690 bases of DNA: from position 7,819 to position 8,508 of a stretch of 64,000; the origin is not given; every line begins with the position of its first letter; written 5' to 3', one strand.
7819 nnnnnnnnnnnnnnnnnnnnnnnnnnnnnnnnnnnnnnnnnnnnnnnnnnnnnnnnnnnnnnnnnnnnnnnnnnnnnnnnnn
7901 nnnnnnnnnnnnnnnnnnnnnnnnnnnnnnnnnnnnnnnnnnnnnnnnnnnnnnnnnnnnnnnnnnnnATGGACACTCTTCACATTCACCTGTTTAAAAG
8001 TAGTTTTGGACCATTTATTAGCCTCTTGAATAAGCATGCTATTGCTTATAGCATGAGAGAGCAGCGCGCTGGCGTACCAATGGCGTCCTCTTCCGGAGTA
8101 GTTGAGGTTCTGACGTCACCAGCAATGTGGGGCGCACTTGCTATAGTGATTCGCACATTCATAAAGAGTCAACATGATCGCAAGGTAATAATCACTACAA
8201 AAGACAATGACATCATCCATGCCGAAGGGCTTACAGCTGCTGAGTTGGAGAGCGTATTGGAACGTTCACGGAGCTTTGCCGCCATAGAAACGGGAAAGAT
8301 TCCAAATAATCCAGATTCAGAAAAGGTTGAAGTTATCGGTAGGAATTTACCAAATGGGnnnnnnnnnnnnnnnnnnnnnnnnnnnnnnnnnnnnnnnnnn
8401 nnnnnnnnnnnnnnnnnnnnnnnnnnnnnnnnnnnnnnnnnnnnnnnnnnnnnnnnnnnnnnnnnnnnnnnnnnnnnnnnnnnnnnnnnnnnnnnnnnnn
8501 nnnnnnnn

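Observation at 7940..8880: AT-rich two-gene island (small soluble protein + overlapping multi-TM protein) inserted between high-GC housekeeping genes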

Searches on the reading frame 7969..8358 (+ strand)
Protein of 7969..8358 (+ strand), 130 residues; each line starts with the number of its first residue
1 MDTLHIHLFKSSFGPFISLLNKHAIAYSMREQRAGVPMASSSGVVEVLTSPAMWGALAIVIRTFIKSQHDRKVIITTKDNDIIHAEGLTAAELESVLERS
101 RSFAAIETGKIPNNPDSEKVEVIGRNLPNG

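Call 4: search_protein_families(library=pfam, proteins=[window:7969-8358:+], max_evalue=1)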
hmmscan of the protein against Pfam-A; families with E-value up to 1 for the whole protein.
window:7969-8358:+ (130 aa): 0 families

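Call 5: search_protein_families(library=padloc, proteins=[window:7969-8358:+], max_evalue=10)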
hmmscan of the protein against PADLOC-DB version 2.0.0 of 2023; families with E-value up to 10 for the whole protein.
window:7969-8358:+ (130 aa): 0 families

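Call 6: search_protein_families(library=ncbifam, proteins=[window:7969-8358:+], max_evalue=10)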
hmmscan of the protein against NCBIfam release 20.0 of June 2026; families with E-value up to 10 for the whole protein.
window:7969-8358:+ (130 aa): 0 families

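Call 7: search_protein_families(library=phrogs, proteins=[window:7969-8358:+], max_evalue=10)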
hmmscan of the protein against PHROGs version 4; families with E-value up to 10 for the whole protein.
window:7969-8358:+ (130 aa): 2 families
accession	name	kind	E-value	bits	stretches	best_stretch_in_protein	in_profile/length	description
phrog_12509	-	unknown function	0.0016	19.5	1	14-107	16-116/123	-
phrog_24892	-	unknown function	0.21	12.5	1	2-72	40-109/148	-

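Call 9: find_homologous_proteins(query=window:7969-8358:+, max_evalue=0.01)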
Query window:7969-8358:+ (130 aa): 68 proteins with E <= 0.01 among 84 candidates.
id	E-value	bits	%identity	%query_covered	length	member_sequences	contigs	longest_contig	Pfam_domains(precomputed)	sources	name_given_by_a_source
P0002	1.5e-39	153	62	90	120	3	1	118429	-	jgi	jgi:hypothetical protein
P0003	4.2e-38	148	66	82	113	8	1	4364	-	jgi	jgi:hypothetical protein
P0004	6.3e-38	147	65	82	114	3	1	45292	-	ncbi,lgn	-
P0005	5.2e-37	144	64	85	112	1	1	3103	PF19953.5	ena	-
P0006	2.1e-36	142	62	82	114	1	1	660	-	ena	-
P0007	3.5e-36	142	66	83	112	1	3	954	-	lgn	-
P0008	3.8e-36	142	62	83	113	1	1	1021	-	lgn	-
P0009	9.3e-36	140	62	88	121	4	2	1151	-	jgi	jgi:hypothetical protein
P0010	9.5e-36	140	65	85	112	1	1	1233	-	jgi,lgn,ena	-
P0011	6.9e-35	138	58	93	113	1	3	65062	-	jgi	jgi:hypothetical protein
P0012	3.3e-34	135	58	90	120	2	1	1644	PF19953.5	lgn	-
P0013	8.3e-34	134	58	91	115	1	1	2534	-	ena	-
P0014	1.8e-33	133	60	82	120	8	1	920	PF19953.5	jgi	jgi:hypothetical protein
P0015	1.9e-33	133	58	85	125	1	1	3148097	PF19953.5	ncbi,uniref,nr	ncbi:effector-associated constant component EACC1 [Lysobacter solisilvae (ex Woo and Kim 2020)]|unir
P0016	1.1e-32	130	60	83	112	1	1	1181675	-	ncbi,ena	-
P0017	1.5e-32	130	58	85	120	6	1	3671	PF19953.5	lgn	-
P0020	3.9e-32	129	56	85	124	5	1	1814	PF19953.5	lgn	-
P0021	6.6e-32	128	55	91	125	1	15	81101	PF19953.5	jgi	jgi:hypothetical protein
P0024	3.7e-31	126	55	92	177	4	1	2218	PF19953.5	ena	-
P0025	8.8e-31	124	58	85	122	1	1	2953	PF19953.5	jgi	jgi:hypothetical protein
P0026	1.1e-30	124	58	84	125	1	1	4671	PF19953.5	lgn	-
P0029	1.5e-30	124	55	88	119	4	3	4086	PF19953.5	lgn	-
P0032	3.6e-30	122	56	85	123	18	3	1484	PF19953.5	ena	-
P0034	4.0e-30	122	58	85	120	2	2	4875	PF19953.5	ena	-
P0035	5.2e-30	122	57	84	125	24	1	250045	PF19953.5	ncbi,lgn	ncbi:effector-associated constant component EACC1 [Aeromonas hydrophila]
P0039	1.0e-29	121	61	77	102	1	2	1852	PF19953.5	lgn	-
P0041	4.5e-29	119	53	92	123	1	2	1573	PF19953.5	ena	-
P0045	4.3e-28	116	51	85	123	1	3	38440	PF19953.5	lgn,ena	-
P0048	6.6e-28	115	51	92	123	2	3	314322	PF19953.5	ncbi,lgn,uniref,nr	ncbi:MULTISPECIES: effector-associated constant component EACC1 [Diaphorobacter]|uniref:effector-ass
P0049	5.7e-27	112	49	92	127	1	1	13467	PF19953.5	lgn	-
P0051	2.0e-26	110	51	82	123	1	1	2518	PF19953.5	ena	-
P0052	3.1e-26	110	50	82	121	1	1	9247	PF19953.5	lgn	-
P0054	3.5e-26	110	52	82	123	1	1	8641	PF19953.5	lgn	-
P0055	4.5e-26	109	51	88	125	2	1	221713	PF19953.5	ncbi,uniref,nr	ncbi:hypothetical protein H5407_05415 [Mitsuaria sp. WAJ17]|uniref:effector-associated constant comp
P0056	1.0e-25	108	48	90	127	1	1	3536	PF19953.5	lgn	-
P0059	2.3e-25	107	51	82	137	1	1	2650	PF19953.5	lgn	-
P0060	1.1e-24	105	50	91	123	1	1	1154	PF19953.5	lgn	-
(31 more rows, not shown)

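Call 18: find_encoding_contigs(protein=P0002, flank=6000, max_places=3)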
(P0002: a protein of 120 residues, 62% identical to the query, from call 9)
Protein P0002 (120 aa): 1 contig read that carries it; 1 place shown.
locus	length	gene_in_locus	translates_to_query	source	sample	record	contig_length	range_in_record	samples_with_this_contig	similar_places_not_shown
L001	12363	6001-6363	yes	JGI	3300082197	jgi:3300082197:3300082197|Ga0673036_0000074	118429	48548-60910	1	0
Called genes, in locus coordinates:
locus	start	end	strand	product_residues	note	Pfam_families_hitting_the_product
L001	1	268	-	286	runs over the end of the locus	PF00730:HhH-GPD, PF00633:HHH (weak)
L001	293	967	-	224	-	PF01713:Smr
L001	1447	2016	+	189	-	-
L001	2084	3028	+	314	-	-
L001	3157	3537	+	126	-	-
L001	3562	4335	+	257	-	-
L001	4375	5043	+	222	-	-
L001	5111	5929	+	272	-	-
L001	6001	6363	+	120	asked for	-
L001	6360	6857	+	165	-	-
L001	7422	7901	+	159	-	PF03625:DUF302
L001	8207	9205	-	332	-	PF01207:Dus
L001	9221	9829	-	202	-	PF10063:DUF2301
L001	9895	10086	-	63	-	-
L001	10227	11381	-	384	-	PF00989:PAS, PF08448:PAS_4, PF12860:PAS_7 (faint), PF13188:PAS_8 (weak), PF13596:PAS_10 (faint), PF13426:PAS_9, PF13188:PAS_8 (weak), PF00512:HisKA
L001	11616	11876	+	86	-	-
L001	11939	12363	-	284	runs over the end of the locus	PF00930:DPPIV_N (faint), PF07676:PD40 (faint), PF26549:Tricorn_N, PF26550:Tricorn_2nd, PF26549:Tricorn_N (weak)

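Call 19: find_encoding_contigs(protein=P0004, flank=6000, max_places=3)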
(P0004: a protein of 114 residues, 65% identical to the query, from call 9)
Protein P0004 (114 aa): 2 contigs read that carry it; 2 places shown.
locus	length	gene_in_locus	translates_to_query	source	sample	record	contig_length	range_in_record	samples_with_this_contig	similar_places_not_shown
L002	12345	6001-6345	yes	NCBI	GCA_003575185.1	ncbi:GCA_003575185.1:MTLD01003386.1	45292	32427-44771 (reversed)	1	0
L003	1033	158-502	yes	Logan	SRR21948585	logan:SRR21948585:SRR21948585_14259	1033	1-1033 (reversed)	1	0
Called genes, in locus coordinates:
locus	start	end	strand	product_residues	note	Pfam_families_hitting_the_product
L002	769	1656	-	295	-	-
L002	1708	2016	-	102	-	-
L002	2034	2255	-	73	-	-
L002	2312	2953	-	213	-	-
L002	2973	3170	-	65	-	-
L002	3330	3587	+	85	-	-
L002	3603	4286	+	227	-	-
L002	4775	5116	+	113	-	-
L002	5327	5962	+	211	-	PF18928:DUF5677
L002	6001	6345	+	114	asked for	-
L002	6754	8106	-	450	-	PF00078:RVT_1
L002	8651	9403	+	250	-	-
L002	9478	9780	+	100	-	-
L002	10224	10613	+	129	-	-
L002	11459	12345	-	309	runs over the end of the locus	PF08843:AbiEii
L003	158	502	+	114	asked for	-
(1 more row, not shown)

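Call 39: find_related_loci(query=A4, collection=metagenome_contigs, flank=6000)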
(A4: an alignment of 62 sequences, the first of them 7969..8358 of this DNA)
Query A4 (130 aa) in metagenome_contigs; peptide patterns used: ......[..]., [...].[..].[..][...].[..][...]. (x = any residue, [..] = any of these).
318 stretches matched a pattern; 44 encode a relative of the query (tblastn E <= 1e-3); 44 distinct loci.
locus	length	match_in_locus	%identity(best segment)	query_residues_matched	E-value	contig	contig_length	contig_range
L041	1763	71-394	68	1-108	1e-46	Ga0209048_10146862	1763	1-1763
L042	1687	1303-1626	66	1-108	1e-46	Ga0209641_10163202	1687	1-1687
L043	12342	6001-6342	61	1-119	2e-43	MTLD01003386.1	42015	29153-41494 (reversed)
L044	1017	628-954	65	1-110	4e-45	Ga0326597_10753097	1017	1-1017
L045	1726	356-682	60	1-110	3e-42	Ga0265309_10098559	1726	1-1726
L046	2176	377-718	61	1-119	6e-42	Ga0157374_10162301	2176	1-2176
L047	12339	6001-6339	56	1-119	4e-41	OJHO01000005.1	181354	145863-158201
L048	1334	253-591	57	1-114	7e-42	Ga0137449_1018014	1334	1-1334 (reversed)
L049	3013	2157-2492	59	1-110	1e-40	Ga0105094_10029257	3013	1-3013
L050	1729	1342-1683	60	1-119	2e-41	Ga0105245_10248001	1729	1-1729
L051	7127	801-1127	56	1-110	2e-40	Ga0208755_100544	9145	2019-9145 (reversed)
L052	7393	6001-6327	56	1-110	3e-40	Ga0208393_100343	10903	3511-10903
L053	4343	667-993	59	1-110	1e-39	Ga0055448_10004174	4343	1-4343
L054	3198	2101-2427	59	1-110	1e-39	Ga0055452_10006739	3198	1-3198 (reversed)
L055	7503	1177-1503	59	1-110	1e-39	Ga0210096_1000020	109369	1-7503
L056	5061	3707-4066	55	1-118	3e-39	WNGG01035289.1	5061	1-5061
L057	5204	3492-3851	55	1-118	3e-39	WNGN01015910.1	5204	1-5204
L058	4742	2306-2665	55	1-118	3e-39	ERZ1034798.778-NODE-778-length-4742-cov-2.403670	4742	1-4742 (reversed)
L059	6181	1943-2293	54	1-119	8e-39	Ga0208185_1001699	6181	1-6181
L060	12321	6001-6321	56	1-108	8e-39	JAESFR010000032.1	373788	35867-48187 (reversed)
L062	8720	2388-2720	57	1-109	2e-37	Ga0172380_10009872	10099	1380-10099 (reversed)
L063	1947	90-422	56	1-109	5e-37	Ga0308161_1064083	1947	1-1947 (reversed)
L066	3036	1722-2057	54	1-110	6e-36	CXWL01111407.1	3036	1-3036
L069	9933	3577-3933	51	1-117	6e-34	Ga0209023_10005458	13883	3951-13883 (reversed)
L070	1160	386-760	48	1-128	8e-33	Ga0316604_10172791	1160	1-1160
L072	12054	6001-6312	48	9-113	8e-31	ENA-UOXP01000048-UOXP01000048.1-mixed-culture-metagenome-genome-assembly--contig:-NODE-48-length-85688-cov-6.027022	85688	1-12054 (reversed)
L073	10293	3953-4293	61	1-119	3e-32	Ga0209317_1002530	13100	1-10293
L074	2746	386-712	48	1-107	3e-27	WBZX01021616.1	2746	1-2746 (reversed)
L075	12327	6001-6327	42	1-107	7e-22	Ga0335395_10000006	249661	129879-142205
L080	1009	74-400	40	1-108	8e-21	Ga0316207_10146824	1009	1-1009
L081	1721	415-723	39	4-110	2e-20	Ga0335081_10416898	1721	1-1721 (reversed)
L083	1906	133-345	42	33-101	3e-11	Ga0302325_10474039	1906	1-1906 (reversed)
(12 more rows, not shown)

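Call 44: search_protein_families(library=pfam, proteins=[L001:6360-6854:+, L041:453-1016:+, L045:838-1725:+, L046:722-1432:+, L051:1223-2353:+, L053:1112-1714:+, L056:4083-5009:+, L058:2774-3319:+, L059:2398-3045:+, L060:6397-7050:+], max_evalue=0.01)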
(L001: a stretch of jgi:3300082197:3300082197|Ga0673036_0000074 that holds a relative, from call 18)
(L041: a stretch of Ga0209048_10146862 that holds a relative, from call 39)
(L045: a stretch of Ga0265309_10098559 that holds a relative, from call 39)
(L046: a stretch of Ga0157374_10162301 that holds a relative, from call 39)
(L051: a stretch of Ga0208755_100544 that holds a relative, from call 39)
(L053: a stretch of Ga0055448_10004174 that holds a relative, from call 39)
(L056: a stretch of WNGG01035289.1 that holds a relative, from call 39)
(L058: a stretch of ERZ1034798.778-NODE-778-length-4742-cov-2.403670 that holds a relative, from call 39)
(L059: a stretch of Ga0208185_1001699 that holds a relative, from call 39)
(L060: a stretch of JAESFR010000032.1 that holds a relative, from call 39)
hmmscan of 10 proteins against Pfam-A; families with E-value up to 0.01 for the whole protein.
L001:6360-6854:+ (165 aa): 0 families

L041:453-1016:+ (188 aa): 0 families

L045:838-1725:+ (296 aa): 1 family
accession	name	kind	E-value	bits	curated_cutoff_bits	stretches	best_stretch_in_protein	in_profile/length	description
PF04326.19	SLFN_AlbA_2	-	2.8e-15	57.3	25.3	1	6-144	1-117/118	Schlafen, AlbA_2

L046:722-1432:+ (237 aa): 0 families

L051:1223-2353:+ (377 aa): 8 families
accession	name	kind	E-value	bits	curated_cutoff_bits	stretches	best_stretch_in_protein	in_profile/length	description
PF13175.12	AAA_15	-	6e-14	52.9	32.1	1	168-272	291-373/374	AAA ATPase domain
PF13304.12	AAA_21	-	9e-14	52.7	27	1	166-273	188-303/304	AAA domain, putative AbiEii toxin, Type IV TA system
PF00005.33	ABC_tran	-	3.8e-05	24.7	25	1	4-52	3-51/137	ABC transporter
PF20720.3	nSTAND3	-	0.0003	21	27.2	1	12-54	17-58/155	Novel STAND NTPase 3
PF13604.12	AAA_30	-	0.00035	20.8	27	1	9-49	15-55/191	AAA domain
PF13401.12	AAA_22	-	0.0017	19.1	27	0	16-47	9-40/130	AAA domain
PF02463.25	SMC_N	-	0.0045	16.9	40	0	11-30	23-42/220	RecF/RecN/SMC N terminal domain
PF11398.14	DUF2813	-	0.005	16.7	21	0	13-39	23-49/372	Protein of unknown function (DUF2813)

L053:1112-1714:+ (201 aa): 3 families
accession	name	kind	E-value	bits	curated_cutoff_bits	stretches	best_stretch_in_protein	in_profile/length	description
PF18475.7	PIN7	-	6.8e-33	113.8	34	1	7-106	1-102/103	PIN domain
PF23191.1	WH_MCM3_C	-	0.0013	19.3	27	1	134-192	15-74/77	MCM3-like, winged helix domain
PF01936.24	NYN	-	0.0033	18.4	24.2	0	56-108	67-118/145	NYN domain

L056:4083-5009:+ (309 aa): 1 family
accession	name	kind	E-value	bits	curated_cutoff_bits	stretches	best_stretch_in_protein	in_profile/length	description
PF10502.14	Peptidase_S26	-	3e-44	151.3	22.9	1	102-307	8-166/168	Signal peptidase, peptidase S26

L058:2774-3319:+ (182 aa): 1 family
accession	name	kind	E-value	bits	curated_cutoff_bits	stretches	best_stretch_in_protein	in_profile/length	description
PF01934.22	HepT-like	-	0.0056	16.8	23.5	0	63-97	60-93/120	Ribonuclease HepT-like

L059:2398-3045:+ (216 aa): 0 families

L060:6397-7050:+ (218 aa): 1 family
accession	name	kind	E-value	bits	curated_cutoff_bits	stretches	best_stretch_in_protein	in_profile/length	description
PF18728.6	HEPN_AbiV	-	4.6e-18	66.3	27.1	1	11-158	3-151/155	AbiV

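Call 45: search_protein_families(library=pfam, proteins=[L062:2835-3497:+, L063:513-959:+, L066:2170-2799:+, L069:4083-5795:+, L072:6376-6828:+, L073:4317-5378:+, L074:843-1535:+, L075:6439-7206:+, L080:495-914:+, L081:927-1721:+], max_evalue=0.01)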
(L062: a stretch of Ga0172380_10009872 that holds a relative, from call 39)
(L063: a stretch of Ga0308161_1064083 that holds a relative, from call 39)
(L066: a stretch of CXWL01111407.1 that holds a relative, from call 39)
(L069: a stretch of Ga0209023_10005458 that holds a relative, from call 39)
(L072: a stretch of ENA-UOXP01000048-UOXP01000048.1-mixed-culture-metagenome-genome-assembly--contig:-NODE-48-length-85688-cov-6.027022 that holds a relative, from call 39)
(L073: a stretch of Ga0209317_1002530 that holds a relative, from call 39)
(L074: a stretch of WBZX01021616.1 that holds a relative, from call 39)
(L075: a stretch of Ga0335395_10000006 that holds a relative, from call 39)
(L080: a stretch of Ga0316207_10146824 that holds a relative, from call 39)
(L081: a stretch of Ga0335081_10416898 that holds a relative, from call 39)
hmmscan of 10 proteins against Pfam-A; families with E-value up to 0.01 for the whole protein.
L062:2835-3497:+ (221 aa): 0 families

L063:513-959:+ (149 aa): 0 families

L066:2170-2799:+ (210 aa): 0 families

L069:4083-5795:+ (571 aa): 5 families
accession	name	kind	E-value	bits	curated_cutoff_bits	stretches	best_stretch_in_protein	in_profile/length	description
PF12034.13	YfbK_C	-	6e-68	229.1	25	1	377-556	1-183/184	Uncharacterized protein YfbK, C-terminal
PF12450.13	vWF_A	-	2.8e-37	127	25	1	91-183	2-93/94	von Willebrand factor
PF00092.34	VWA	-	8.1e-19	68.9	23.8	1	201-363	1-163/174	von Willebrand factor type A domain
PF13519.12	VWA_2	-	1e-17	65.1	27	1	202-306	1-106/107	von Willebrand factor type A domain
PF13768.12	VWA_3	-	4.5e-07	30.5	27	1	201-357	2-152/155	von Willebrand factor type A domain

L072:6376-6828:+ (151 aa): 0 families

L073:4317-5378:+ (354 aa): 0 families

L074:843-1535:+ (231 aa): 0 families

L075:6439-7206:+ (256 aa): 0 families

L080:495-914:+ (140 aa): 0 families

L081:927-1721:+ (265 aa): 0 families

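Call 48: predict_structure(alignment_id=A4)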
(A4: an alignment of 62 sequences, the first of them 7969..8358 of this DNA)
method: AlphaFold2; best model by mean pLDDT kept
length: 130 residues; sequences in the alignment: 62
mean_pLDDT: 83.1   pTM: 0.72
mean pLDDT of the five models: 83.1, 81.5, 81.1, 81.0, 80.2
residues with pLDDT >= 90: 77; 70-90: 22; 50-70: 19; < 50: 12
segments of 3 or more residues with pLDDT < 50: 112-119
pLDDT, mean of each block of 10 residues (from residue 1): 89 93 93 53 84 93 93 96 96 96 88 48 58
secondary structure, 60 per line:
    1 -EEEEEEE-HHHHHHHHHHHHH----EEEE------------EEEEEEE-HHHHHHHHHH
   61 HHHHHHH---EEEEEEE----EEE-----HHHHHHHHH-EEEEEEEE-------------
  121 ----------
elements in order: E2-8 H10-22 E27-30 E43-49 H51-67 E71-77 E82-84 H90-98 E100-107

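Call 52: search_protein_families(library=pfam, alignment_id=A4, max_evalue=1)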
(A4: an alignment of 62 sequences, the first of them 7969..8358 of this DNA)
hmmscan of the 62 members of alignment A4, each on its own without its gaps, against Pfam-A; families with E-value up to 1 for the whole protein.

A. member 1, window:7969-8358:+ (130 aa): 0 families

B. families by the number of members that match (of 62 scanned): 36 families (the first 25 are shown)
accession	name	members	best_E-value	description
PF19953.4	EACC1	55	7.4e-08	Effector Associated Constant Component 1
PF13918.12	PLDc_3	7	0.075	PLD-like domain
PF04309.18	G3P_antiterm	6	0.024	Glycerol-3-phosphate responsive antiterminator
PF14193.11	DUF4315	6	0.033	Domain of unknown function (DUF4315)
PF00265.24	TK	5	0.0087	Thymidine kinase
PF24409.1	wHTH-PRTase_assc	5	0.04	wHTH-PRTase associated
PF16733.10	NRho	4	0.11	Rhomboid N-terminal domain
PF19183.5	DUF5865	3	0.039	Family of unknown function (DUF5865)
PF01514.23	YscJ_FliF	2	0.043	Secretory protein of YscJ/FliF family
PF14881.12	Tubulin_3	2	0.14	Tubulin domain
PF15038.11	Jiraiya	1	0.011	Jiraiya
PF00890.30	FAD_binding_2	1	0.022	FAD binding domain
PF01910.22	Thiamine_BP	1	0.031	Thiamine-binding protein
PF05084.19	GRA6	1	0.032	Granule antigen protein (GRA6)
PF16876.10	Lipin_mid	1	0.036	Lipin/Ned1/Smp2 multi-domain protein middle domain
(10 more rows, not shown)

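Call 53: list_cluster_members(proteins=[window:7969-8358:+, window:8354-8875:+, window:7338-7934:+, window:8969-9475:+, window:6791-7390:+])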
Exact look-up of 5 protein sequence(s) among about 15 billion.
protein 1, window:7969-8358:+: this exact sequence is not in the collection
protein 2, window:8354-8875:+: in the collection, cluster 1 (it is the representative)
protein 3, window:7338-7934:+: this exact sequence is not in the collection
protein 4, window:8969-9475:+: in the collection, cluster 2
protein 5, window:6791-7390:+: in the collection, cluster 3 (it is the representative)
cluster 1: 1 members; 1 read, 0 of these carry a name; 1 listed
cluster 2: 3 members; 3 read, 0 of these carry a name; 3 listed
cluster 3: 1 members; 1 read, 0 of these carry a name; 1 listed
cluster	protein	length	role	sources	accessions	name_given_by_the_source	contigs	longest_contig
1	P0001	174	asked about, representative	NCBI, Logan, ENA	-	-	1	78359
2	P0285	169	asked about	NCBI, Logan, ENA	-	-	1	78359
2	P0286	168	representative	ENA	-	-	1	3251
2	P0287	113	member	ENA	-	-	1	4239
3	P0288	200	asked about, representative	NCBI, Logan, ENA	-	-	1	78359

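Call 59: find_encoding_contigs(protein=P0015, flank=7000, max_places=2)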
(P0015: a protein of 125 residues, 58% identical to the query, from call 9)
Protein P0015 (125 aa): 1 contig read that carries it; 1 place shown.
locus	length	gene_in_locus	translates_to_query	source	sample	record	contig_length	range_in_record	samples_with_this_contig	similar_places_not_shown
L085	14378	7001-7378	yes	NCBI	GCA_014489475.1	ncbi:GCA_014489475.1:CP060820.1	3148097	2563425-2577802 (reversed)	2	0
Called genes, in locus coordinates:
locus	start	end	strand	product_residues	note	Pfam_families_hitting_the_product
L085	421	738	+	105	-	-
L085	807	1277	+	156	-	-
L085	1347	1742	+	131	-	PF14106:DUF4279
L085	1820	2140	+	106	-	-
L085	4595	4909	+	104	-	-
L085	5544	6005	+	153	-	-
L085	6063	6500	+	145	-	-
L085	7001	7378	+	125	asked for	PF19953:EACC1 (weak)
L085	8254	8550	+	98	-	PF24733:DUF7684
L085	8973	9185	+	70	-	-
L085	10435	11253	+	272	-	-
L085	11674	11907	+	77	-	-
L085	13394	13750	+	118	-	-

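Call 60: find_encoding_contigs(protein=P0035, flank=7000, max_places=3)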
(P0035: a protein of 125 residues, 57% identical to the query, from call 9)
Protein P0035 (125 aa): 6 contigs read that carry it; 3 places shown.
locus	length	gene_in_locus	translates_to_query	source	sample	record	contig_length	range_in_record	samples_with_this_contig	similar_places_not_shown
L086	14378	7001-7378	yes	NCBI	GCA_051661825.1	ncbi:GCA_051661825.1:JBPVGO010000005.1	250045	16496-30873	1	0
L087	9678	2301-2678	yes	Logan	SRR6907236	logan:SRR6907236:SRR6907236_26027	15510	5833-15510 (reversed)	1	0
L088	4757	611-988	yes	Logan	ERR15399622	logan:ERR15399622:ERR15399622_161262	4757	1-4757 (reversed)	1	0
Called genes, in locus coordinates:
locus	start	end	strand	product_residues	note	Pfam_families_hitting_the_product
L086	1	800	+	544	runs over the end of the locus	PF04715:, PF00425:Chorismate_bind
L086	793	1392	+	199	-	PF00117:GATase, PF07722:Peptidase_C26 (weak)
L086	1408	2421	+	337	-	PF02885:Glycos_trans_3N, PF00591:Glycos_transf_3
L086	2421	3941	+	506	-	PF00218:IGPS, PF00697:PRAI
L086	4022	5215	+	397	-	PF00291:PALP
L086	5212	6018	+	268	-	PF00290:Trp_syntA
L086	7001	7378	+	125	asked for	PF19953:EACC1 (weak)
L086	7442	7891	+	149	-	-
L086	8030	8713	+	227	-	-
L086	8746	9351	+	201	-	-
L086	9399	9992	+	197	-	-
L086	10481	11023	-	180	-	PF04307:YdjM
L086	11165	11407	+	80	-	PF11730:DUF3297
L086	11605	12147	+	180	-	-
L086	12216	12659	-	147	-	PF08816:Ivy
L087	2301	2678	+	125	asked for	PF19953:EACC1 (weak)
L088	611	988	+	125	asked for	PF19953:EACC1 (weak)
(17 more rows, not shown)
